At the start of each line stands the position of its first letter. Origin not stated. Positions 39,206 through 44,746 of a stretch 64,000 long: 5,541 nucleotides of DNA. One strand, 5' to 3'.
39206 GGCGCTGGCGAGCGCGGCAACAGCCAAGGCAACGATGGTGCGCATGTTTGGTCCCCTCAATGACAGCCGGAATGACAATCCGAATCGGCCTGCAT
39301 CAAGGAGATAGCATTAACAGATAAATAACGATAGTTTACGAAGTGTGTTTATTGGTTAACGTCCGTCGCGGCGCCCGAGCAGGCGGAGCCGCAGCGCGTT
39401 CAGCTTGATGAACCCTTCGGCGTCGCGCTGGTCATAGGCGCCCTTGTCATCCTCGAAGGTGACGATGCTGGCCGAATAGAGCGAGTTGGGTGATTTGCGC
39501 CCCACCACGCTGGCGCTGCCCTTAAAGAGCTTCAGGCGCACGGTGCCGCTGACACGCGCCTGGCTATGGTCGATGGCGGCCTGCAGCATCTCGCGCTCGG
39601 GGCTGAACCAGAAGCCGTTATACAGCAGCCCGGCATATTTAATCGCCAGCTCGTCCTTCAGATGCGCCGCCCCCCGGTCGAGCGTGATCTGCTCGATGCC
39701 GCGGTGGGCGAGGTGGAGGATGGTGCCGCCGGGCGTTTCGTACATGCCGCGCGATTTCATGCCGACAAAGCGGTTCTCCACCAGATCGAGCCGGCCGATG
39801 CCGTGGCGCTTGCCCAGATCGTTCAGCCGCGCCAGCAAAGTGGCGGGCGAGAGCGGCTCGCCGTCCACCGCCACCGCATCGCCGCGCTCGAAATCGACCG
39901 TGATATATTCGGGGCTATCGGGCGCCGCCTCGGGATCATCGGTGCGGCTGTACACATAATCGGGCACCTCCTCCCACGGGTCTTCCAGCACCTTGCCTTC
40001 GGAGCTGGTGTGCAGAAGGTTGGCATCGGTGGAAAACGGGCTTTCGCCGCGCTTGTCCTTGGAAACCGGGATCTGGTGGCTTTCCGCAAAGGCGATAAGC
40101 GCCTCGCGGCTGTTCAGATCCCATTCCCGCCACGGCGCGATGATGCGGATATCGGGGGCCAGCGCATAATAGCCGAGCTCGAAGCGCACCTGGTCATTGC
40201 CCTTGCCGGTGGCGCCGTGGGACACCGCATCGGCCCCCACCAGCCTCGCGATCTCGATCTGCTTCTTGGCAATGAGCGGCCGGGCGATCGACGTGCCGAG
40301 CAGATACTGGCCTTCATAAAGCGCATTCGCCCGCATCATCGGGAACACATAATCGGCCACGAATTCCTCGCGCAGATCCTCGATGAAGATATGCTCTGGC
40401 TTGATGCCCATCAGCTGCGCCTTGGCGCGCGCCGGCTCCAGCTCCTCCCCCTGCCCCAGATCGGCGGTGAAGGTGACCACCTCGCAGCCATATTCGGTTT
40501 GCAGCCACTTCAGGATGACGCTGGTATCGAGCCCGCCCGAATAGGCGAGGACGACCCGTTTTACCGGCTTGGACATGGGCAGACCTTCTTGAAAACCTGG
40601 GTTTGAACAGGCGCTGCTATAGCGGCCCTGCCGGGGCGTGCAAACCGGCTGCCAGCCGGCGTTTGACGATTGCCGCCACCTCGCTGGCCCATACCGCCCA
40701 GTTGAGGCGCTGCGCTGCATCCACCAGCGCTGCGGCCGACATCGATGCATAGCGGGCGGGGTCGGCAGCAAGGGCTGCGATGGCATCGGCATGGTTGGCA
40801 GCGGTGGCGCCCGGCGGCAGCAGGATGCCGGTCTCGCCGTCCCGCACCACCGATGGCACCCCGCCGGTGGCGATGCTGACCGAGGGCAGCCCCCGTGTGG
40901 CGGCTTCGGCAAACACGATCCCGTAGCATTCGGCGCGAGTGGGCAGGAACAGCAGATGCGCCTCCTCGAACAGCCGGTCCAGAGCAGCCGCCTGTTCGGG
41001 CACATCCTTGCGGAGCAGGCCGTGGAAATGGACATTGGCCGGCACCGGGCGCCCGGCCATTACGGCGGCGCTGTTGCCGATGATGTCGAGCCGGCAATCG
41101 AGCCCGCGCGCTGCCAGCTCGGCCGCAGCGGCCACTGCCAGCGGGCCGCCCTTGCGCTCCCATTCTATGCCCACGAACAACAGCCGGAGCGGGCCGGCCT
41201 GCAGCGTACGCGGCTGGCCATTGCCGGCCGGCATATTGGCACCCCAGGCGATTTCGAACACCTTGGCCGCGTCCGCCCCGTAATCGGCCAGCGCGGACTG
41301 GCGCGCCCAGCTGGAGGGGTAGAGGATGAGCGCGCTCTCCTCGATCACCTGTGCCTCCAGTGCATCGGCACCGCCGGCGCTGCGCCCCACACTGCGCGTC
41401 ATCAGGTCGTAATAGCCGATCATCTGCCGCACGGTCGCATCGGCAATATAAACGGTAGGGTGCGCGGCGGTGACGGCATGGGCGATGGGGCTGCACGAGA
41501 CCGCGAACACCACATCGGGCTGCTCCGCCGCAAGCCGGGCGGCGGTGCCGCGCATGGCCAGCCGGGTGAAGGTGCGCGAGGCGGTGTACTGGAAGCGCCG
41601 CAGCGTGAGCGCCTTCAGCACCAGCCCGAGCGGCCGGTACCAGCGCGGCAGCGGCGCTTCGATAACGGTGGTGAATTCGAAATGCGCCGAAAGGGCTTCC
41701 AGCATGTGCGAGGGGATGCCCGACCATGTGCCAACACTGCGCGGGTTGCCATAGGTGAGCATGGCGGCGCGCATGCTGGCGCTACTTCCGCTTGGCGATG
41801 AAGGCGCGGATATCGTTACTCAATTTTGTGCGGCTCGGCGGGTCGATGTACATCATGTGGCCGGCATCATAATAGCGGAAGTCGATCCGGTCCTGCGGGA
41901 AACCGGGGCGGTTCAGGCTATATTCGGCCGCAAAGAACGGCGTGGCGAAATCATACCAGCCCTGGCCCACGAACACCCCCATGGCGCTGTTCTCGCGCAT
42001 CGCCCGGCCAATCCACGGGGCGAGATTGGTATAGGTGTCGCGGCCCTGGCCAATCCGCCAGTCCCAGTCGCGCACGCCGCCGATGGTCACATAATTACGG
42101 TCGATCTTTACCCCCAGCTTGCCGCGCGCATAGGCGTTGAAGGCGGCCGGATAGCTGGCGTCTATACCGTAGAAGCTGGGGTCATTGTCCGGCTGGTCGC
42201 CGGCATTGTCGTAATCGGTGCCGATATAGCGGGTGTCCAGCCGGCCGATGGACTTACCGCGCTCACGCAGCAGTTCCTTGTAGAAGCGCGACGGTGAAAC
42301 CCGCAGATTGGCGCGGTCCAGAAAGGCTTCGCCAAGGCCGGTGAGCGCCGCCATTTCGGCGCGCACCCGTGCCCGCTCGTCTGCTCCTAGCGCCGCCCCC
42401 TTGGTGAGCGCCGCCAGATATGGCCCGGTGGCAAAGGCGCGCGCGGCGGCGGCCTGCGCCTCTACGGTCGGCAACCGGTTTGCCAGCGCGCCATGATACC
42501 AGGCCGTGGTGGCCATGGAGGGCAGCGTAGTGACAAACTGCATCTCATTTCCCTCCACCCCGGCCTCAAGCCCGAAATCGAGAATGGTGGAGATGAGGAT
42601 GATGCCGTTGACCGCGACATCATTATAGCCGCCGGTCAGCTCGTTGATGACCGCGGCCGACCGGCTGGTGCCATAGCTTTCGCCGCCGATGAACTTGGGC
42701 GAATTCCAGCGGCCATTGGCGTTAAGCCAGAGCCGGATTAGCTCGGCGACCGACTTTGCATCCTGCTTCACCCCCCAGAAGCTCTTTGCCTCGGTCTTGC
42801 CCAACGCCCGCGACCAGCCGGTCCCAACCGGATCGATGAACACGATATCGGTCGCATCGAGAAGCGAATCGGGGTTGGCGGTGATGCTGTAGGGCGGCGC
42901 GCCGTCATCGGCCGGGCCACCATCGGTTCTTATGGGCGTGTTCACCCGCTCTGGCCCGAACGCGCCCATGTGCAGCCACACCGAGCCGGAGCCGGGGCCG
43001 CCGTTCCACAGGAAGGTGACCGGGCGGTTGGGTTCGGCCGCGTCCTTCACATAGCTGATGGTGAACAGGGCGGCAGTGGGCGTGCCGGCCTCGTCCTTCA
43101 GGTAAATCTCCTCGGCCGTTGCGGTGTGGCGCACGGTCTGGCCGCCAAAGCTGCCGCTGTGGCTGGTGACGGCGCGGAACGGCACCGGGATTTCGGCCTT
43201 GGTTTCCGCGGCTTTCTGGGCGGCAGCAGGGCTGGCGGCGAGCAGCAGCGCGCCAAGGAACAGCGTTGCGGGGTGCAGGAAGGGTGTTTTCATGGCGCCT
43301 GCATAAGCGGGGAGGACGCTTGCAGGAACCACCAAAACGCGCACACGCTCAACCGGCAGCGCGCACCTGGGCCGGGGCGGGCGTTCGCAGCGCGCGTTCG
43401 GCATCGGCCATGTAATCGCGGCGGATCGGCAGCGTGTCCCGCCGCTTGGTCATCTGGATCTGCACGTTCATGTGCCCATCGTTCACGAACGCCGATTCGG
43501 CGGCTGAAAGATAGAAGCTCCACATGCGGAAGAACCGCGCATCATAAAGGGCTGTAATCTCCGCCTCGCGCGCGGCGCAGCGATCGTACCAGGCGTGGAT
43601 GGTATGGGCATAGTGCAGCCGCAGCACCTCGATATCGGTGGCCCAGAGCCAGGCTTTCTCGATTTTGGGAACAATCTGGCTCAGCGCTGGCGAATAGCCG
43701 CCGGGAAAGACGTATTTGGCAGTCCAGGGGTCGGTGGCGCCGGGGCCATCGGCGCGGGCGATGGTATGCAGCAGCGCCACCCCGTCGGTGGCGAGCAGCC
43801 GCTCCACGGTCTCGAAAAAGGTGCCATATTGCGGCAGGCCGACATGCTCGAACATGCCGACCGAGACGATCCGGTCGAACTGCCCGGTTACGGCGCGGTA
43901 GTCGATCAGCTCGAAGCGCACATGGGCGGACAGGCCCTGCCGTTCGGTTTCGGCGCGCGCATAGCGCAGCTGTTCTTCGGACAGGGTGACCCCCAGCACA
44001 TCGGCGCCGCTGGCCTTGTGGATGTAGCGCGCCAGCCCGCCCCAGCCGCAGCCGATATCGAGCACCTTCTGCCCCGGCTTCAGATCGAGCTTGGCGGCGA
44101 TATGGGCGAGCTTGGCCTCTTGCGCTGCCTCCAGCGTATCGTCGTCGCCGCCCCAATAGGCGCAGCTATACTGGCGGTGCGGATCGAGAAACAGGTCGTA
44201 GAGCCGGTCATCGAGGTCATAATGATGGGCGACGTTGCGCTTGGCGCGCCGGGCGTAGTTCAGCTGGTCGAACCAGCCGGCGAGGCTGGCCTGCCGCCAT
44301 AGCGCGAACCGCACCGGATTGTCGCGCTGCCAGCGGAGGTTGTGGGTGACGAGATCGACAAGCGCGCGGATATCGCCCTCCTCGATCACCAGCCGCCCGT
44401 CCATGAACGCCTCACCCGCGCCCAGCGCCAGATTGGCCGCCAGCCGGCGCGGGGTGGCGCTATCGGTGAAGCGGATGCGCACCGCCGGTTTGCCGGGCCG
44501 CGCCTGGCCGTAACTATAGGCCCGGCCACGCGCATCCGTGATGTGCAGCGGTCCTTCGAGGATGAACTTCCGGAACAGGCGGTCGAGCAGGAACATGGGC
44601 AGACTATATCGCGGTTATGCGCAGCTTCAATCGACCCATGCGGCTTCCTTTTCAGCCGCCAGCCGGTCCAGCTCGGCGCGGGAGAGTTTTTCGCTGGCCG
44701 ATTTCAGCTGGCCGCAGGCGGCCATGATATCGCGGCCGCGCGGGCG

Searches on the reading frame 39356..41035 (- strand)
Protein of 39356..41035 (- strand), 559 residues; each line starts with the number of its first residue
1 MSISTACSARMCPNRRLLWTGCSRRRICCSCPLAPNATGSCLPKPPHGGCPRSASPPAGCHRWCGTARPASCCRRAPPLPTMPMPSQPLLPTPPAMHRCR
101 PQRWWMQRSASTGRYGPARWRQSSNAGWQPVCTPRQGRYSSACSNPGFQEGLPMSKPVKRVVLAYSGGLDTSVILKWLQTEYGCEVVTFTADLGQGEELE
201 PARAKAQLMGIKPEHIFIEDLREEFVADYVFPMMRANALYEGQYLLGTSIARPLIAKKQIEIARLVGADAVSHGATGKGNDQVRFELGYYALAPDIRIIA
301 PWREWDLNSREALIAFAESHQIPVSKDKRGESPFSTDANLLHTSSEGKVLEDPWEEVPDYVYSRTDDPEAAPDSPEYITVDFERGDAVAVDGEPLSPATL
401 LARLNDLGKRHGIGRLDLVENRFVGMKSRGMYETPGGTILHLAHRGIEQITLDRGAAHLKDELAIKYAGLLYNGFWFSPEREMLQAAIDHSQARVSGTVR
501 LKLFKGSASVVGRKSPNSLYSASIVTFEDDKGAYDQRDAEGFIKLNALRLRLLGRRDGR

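Call 63: search_protein_families(library=pfam, proteins=[window:39356-41035:-], max_evalue=0.001)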
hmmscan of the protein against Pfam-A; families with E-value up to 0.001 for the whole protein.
window:39356-41035:- (559 aa): 2 families
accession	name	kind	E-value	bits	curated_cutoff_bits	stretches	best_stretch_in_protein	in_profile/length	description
PF20979.2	Arginosuc_syn_C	-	1.4e-78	263.9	27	1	334-551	1-217/219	Arginosuccinate synthase C-terminal domain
PF00764.25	Arginosuc_synth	-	8.3e-64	214.9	27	1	160-323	1-162/162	Arginosuccinate synthase N-terminal HUP domain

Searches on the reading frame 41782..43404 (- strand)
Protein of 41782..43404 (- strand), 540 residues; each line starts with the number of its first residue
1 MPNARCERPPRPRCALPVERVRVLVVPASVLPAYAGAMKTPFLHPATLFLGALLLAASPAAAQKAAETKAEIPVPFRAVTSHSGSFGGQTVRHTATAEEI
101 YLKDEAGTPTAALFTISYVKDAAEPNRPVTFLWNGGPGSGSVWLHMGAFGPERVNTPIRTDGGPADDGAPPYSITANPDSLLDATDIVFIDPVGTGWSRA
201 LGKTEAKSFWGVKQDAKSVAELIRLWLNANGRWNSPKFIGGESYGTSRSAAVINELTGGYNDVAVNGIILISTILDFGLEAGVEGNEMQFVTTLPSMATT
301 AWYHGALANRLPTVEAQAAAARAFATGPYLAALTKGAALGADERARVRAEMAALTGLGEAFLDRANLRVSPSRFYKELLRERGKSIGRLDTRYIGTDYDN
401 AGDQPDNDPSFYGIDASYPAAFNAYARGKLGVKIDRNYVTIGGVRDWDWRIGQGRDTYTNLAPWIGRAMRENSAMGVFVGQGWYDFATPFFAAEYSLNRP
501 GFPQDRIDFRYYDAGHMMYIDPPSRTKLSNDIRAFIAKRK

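Call 63: search_protein_families(library=pfam, proteins=[window:41782-43404:-], max_evalue=0.001)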
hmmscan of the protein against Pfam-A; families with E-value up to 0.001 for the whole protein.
window:41782-43404:- (540 aa): 1 family
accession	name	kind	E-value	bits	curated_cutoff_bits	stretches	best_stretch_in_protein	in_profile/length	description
PF00450.28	Peptidase_S10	-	4.2e-10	40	21.9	1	114-247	27-148/420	Serine carboxypeptidase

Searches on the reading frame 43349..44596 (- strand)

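Call 63: search_protein_families(library=pfam, proteins=[window:43349-44596:-], max_evalue=0.001)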
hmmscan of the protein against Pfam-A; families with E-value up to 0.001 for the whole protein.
window:43349-44596:- (415 aa): 9 families
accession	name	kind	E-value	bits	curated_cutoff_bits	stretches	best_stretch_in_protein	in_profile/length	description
PF02353.26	CMAS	-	1e-84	284.5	27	1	116-373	4-266/273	Mycolic acid cyclopropane synthetase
PF13649.12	Methyltransf_25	-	1.7e-16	61.1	27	1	178-272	1-97/97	Methyltransferase domain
PF08241.18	Methyltransf_11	-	7.2e-13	49.4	21.2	1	179-275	1-94/95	Methyltransferase domain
PF08242.18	Methyltransf_12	-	2.2e-12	48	30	1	179-273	1-97/98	Methyltransferase domain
PF13489.12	Methyltransf_23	-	1.3e-11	45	27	1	165-307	15-124/164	Methyltransferase domain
PF13847.12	Methyltransf_31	-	1.2e-10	41.7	27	1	173-280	2-113/145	Methyltransferase domain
PF01728.25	FtsJ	-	1.5e-06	28.7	24.1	1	162-215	8-62/181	FtsJ-like methyltransferase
PF05175.20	MTS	-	4.9e-06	26.7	23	1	169-245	26-104/170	Methyltransferase small domain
PF25371.1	DUF7884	-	1.5e-05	25.5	27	1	14-85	11-80/90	Domain of unknown function (DUF7884)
